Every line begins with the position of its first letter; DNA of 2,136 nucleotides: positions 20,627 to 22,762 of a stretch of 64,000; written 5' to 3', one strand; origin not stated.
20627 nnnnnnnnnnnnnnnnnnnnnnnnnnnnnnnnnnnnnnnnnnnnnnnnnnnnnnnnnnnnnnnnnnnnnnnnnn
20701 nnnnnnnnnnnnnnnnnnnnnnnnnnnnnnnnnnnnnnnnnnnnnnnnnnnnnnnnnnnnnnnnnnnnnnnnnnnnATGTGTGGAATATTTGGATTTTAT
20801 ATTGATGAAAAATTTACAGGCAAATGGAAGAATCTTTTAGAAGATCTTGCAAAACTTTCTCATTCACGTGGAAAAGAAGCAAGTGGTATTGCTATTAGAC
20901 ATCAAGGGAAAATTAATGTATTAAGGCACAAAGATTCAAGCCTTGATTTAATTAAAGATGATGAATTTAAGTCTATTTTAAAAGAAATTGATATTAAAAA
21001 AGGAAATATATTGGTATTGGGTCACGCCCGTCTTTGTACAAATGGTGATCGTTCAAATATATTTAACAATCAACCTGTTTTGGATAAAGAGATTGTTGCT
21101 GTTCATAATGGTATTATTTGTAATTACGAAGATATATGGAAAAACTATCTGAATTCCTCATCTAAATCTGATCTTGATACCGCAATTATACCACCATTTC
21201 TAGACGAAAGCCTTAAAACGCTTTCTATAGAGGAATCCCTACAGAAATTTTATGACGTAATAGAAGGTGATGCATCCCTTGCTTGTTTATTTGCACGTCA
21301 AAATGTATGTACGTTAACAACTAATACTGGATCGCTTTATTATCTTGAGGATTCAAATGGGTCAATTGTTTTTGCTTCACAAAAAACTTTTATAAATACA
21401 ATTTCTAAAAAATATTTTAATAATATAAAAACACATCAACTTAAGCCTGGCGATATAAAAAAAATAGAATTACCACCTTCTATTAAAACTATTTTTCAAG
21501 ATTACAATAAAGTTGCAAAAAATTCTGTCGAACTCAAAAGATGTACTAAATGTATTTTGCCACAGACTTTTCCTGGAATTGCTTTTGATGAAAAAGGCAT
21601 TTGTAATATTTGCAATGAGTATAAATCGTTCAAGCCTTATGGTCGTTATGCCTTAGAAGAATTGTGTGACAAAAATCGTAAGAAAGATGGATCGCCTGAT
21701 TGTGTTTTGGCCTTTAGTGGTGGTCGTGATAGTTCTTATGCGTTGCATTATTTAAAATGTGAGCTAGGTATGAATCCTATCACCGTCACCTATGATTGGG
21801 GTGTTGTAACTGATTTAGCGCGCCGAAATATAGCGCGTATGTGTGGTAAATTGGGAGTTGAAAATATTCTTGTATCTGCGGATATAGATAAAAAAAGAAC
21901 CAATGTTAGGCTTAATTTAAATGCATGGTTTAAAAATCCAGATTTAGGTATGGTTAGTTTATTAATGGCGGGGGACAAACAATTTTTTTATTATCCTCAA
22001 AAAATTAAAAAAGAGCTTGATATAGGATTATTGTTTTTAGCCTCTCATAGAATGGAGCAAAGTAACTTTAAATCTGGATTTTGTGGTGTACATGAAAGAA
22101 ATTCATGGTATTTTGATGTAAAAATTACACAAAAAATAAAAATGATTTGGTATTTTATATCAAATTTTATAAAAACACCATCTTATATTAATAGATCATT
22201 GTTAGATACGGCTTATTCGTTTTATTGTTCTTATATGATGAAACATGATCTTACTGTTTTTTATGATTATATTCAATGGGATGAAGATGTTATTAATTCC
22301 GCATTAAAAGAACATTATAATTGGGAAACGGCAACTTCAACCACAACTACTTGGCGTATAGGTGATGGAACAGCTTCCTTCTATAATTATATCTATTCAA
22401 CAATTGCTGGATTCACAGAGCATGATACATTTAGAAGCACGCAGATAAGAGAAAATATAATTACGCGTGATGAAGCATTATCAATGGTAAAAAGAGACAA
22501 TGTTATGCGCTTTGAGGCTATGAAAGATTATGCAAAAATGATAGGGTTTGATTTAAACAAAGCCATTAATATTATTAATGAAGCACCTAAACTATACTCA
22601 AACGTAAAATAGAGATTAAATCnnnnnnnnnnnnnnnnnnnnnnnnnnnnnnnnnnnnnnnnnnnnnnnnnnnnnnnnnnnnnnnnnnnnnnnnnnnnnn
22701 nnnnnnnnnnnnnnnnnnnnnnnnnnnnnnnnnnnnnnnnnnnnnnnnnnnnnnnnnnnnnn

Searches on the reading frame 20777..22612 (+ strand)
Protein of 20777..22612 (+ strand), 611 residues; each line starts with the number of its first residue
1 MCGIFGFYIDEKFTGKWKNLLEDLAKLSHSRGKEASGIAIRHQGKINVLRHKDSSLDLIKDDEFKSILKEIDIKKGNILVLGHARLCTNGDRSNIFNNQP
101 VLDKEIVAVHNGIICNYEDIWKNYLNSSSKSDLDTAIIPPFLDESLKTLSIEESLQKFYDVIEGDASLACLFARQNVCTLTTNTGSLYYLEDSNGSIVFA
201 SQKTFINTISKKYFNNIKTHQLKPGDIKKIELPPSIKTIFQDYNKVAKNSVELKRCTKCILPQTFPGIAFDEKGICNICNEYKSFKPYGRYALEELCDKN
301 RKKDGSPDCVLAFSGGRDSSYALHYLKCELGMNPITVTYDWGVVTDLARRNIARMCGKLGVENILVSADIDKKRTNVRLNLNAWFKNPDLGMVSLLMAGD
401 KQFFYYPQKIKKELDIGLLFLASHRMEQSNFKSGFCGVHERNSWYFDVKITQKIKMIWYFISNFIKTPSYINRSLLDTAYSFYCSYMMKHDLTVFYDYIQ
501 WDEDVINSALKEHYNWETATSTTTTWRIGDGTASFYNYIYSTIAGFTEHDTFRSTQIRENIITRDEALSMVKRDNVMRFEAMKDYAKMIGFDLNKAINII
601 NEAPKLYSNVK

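Call 44: search_protein_families(library=pfam, proteins=[window:20777-22612:+], max_evalue=0.001)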
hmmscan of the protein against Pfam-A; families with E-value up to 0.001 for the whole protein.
window:20777-22612:+ (611 aa): 3 families
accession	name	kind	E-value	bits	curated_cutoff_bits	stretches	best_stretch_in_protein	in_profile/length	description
PF13537.11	GATase_7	-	4.2e-10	40.1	25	1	97-204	12-119/123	Glutamine amidotransferase domain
PF13522.11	GATase_6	-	3.1e-06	27.7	27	1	79-201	12-129/130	Glutamine amidotransferase domain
PF00764.25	Arginosuc_synth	-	0.00063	20.3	27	0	309-349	2-43/162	Arginosuccinate synthase N-terminal HUP domain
